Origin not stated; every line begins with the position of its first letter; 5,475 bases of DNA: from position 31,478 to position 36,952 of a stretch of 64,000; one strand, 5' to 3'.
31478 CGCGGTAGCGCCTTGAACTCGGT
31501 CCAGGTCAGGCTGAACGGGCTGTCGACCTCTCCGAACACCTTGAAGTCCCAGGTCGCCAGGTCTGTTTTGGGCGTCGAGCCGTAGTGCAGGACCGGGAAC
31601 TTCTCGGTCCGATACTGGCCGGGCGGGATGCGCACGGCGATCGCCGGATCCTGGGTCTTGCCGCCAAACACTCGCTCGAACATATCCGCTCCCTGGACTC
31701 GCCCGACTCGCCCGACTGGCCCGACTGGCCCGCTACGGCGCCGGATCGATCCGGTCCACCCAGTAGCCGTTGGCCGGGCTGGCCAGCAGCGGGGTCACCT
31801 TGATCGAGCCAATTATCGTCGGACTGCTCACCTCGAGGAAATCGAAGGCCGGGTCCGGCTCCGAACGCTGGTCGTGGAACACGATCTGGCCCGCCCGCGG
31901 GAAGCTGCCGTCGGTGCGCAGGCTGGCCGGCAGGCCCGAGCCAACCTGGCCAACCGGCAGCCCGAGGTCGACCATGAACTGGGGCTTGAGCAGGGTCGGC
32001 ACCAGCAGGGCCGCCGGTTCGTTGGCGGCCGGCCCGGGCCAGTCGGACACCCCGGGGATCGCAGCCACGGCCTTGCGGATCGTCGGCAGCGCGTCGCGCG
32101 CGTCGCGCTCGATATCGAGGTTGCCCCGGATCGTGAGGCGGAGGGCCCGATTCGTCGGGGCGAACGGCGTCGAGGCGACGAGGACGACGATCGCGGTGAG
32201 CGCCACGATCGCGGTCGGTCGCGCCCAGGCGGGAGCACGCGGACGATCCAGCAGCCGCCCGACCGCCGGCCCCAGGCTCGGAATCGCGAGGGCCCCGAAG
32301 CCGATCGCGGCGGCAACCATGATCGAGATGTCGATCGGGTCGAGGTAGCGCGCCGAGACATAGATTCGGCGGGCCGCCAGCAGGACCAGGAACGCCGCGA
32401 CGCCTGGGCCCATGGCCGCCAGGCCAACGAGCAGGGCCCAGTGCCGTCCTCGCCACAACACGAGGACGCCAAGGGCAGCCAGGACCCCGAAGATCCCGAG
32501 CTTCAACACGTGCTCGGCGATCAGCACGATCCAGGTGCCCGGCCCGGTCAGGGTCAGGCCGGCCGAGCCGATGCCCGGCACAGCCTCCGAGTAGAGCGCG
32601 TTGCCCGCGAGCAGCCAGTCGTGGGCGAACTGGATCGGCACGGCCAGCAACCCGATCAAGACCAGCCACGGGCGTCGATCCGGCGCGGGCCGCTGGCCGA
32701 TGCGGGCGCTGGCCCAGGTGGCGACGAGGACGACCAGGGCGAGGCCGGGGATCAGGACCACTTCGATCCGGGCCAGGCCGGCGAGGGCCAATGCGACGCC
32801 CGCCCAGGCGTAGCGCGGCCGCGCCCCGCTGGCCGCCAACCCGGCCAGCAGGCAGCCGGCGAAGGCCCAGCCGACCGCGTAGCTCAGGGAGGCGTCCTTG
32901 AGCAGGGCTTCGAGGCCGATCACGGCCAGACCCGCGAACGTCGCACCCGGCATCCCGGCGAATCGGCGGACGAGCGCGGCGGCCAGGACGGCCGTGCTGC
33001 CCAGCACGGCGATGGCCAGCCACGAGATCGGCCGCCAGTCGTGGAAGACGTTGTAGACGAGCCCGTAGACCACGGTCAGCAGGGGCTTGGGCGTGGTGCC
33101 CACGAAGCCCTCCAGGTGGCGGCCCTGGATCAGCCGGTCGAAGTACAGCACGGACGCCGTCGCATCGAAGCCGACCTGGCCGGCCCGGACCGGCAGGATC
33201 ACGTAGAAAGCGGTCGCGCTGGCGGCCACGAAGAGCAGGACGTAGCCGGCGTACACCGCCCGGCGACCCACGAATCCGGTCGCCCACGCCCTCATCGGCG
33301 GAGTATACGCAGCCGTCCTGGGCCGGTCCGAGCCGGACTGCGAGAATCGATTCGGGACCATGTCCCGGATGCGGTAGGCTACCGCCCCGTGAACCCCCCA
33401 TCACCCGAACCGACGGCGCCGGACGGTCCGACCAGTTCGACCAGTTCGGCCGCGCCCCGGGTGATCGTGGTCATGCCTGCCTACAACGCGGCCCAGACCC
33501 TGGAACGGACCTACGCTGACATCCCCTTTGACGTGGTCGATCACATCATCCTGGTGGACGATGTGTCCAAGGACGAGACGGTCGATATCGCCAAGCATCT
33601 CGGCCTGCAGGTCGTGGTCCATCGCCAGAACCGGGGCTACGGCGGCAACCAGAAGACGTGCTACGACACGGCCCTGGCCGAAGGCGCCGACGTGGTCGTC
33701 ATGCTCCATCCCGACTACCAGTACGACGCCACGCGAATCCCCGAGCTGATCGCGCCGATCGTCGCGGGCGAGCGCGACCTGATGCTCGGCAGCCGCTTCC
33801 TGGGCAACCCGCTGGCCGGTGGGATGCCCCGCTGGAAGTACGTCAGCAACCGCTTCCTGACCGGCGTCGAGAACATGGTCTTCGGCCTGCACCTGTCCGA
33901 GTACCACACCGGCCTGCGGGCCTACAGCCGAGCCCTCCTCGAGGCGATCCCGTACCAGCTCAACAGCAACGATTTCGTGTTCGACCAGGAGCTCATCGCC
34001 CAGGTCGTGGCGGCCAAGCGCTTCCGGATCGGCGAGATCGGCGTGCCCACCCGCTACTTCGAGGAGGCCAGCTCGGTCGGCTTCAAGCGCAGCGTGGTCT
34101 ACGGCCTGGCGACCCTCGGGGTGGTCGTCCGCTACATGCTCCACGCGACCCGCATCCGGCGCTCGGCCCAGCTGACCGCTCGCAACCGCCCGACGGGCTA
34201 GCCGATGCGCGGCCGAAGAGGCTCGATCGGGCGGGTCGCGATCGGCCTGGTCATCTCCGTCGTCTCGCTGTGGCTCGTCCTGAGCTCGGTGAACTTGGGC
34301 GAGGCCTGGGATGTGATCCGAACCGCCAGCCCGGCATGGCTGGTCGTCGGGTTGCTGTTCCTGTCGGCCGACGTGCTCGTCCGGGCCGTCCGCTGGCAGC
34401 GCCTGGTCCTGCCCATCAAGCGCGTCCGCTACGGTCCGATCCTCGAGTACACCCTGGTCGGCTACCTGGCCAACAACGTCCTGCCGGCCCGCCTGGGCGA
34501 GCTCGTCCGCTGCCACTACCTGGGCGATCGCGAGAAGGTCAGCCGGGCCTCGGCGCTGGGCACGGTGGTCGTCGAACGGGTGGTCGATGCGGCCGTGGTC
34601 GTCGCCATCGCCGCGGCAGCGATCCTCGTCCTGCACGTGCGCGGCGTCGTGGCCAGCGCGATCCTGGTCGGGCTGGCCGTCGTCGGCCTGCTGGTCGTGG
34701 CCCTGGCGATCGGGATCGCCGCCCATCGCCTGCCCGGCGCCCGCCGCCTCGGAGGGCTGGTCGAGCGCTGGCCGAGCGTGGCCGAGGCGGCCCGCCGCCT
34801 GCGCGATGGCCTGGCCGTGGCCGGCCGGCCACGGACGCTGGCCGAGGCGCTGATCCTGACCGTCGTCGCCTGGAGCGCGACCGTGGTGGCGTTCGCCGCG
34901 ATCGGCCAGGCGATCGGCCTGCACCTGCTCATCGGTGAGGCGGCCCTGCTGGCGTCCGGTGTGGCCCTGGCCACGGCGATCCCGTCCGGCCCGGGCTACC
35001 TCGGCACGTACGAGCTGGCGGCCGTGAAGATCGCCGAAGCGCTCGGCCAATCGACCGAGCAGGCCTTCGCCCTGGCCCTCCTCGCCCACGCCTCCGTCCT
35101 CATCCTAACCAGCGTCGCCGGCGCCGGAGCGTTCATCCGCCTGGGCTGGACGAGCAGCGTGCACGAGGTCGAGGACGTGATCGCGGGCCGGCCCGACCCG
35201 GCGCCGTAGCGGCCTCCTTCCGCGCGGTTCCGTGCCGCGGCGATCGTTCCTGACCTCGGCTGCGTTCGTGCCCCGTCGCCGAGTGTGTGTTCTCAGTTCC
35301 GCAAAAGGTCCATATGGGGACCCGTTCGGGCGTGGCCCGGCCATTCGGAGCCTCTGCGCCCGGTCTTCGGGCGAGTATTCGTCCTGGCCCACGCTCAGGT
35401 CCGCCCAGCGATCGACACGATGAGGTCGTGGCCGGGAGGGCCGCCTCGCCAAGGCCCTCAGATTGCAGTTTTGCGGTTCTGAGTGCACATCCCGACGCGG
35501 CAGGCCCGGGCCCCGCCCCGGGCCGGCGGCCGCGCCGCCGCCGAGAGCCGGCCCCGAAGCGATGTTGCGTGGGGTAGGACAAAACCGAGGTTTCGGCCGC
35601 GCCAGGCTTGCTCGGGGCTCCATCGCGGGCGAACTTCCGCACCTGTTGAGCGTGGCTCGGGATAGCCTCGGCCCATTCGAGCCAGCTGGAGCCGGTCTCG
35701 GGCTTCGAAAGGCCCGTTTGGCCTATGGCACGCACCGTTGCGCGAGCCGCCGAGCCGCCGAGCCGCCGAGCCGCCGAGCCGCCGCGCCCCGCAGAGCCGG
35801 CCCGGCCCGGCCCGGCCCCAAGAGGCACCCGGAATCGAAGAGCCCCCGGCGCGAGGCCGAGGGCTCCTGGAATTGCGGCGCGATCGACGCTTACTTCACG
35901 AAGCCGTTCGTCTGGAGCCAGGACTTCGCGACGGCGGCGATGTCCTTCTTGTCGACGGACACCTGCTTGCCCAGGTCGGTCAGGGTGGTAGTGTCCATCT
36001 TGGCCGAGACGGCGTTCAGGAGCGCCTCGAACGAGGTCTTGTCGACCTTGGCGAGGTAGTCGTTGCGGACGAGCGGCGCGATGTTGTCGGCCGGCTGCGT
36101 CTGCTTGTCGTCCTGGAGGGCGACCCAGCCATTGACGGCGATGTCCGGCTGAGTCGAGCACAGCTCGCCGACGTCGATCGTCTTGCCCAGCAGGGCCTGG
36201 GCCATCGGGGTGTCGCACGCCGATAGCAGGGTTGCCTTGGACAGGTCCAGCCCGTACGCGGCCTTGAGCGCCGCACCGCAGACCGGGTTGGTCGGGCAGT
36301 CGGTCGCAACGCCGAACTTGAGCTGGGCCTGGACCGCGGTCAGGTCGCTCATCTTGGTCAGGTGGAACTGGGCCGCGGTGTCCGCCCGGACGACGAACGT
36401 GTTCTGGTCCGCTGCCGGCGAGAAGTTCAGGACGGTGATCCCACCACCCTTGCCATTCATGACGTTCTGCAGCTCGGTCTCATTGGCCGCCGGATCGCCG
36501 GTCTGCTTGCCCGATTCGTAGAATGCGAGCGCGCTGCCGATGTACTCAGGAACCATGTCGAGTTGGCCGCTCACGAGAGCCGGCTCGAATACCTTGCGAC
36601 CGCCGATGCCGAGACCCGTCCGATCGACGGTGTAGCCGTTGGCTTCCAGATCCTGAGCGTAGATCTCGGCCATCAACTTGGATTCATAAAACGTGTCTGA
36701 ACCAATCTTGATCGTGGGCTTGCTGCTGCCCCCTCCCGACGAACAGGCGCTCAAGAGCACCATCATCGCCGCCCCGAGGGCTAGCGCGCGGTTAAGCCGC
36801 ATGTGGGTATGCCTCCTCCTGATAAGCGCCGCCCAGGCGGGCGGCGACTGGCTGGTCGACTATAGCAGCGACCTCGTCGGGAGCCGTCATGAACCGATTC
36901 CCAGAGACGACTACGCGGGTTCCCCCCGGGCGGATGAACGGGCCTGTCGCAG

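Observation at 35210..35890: A 680-bp gene-free region between two convergent genes, densely packed with repeats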

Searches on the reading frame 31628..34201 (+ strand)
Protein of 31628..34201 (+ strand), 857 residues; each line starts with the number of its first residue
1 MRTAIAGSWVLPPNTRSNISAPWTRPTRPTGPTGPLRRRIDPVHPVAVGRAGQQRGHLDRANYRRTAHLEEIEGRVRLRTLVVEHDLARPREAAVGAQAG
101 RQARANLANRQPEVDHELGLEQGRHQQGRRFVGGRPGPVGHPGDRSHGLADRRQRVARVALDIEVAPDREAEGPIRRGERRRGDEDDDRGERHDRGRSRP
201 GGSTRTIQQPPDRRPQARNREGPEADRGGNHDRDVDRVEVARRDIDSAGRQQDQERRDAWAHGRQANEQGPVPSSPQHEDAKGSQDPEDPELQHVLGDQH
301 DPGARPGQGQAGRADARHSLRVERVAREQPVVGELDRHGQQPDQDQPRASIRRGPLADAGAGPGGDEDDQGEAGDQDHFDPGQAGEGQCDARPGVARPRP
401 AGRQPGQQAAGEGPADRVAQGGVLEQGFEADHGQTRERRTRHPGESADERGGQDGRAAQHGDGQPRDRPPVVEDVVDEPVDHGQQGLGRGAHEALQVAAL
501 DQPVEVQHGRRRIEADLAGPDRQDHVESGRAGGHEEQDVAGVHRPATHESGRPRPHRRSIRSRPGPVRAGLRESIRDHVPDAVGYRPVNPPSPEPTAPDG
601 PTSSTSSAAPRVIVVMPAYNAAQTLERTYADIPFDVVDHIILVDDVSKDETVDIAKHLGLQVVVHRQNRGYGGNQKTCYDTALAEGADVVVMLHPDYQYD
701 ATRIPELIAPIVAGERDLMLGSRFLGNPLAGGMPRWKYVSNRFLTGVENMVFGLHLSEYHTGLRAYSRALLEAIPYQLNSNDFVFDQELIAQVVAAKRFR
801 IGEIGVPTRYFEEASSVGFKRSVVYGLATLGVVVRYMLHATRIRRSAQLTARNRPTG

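Call 10: search_protein_families(library=pfam, proteins=[window:31628-34201:+], max_evalue=0.01)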
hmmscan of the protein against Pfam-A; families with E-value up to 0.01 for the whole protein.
window:31628-34201:+ (857 aa): 1 family
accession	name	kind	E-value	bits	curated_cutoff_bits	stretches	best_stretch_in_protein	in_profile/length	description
PF00535.33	Glycos_transf_2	-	1.6e-17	64.4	23.3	1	614-773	2-166/168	Glycosyl transferase family 2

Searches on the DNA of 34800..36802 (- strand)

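Call 4: search_rna_families(source=window, start=34800, end=36300, threshold=evalue, max_evalue=10, show_alignments=3)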
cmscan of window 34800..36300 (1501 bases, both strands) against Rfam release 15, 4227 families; matches with E-value up to 10: 4.
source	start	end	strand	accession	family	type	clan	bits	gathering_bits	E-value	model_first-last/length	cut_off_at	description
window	35470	35521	-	RF03144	eL15-Euryarchaeota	Cis-reg; leader;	-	20.5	33.7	0.75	1-48/48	no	eL15-Euryarchaeota ribosomal protein leader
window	35075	35176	-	RF01915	mir-2238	Gene; miRNA;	-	17.5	52.2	2.4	1-86/86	no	mir-2238 microRNA precursor family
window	34823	34919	-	RF03580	mir-928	Gene; miRNA;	-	15.9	100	8.3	1-100/100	no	mir-928 microRNA precursor family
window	35894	35963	-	RF02473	GlsR4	Gene; snRNA; snoRNA; CD-box;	-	15.4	70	5.8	1-61/61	no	Small nucleolar RNA GlsR4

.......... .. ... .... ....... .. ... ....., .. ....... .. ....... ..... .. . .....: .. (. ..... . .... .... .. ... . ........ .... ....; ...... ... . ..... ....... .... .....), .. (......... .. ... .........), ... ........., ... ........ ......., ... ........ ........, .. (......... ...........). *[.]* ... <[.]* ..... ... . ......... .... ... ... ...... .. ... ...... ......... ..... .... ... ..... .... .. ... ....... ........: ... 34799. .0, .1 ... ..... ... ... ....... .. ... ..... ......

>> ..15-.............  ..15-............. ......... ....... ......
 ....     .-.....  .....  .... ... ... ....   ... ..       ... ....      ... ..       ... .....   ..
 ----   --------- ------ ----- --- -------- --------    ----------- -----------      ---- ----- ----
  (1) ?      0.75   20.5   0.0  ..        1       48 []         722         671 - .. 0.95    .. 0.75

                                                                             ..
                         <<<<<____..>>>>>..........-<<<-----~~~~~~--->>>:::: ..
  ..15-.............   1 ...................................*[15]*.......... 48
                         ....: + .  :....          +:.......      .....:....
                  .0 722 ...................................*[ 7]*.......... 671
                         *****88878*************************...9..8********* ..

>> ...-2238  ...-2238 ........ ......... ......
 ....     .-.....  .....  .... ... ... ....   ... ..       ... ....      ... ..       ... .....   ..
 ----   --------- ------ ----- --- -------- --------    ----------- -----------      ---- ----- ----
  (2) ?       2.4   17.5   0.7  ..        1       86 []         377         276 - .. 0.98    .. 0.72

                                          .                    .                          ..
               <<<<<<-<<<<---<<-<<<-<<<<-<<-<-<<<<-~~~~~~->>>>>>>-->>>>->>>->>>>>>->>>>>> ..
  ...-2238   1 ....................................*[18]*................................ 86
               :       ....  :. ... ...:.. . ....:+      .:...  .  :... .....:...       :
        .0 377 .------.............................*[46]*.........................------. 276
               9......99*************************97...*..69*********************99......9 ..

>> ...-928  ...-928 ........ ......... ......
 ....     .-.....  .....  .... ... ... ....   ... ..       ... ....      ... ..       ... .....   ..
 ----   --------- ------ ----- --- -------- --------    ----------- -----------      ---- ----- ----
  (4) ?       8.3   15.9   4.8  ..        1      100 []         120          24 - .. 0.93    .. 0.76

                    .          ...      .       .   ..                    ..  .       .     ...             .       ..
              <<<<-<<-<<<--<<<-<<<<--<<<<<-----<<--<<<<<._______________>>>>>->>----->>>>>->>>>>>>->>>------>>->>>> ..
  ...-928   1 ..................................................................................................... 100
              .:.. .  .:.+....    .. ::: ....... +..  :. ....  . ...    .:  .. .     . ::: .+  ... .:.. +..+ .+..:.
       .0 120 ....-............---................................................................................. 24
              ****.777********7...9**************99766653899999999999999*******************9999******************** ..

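Call 48: search_rna_families(sources=[L001, L007, L016, L094, L074, L083, L055, L005], threshold=evalue, max_evalue=1)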
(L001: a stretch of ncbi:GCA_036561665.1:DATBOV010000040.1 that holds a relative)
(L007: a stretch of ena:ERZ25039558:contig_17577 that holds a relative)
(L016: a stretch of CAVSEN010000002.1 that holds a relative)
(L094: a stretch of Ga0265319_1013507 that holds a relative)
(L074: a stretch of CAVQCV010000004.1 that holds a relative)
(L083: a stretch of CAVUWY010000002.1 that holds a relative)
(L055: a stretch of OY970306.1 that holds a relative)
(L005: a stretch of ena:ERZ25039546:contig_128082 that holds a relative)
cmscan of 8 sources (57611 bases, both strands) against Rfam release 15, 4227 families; matches with E-value up to 1: 0.
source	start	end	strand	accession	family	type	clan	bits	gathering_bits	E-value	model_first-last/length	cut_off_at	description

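Call 54: search_dna_similar(query=window:35210-35890:+, collection=plasmids, mode=distant, max_evalue=0.001, max_rows=10)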
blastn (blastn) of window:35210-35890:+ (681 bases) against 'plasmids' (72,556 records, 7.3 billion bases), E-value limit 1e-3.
No match.

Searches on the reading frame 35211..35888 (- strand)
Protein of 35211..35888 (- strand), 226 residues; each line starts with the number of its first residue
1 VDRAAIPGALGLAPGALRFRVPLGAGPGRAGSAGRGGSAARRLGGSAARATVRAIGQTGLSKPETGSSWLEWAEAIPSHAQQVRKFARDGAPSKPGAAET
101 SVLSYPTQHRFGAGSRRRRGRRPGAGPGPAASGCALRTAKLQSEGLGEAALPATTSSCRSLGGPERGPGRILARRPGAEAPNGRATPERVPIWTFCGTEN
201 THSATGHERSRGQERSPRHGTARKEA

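Call 59: search_protein_representatives(protein=window:35211-35888:-)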
Query: 226 residues. Proteins with E-value up to 0.001 (for the whole library): 1; up to 1e-10: 0; up to 1e-30: 0. The best 1 are listed.
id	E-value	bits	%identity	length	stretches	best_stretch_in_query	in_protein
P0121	7.0e-05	39.4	40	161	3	185-214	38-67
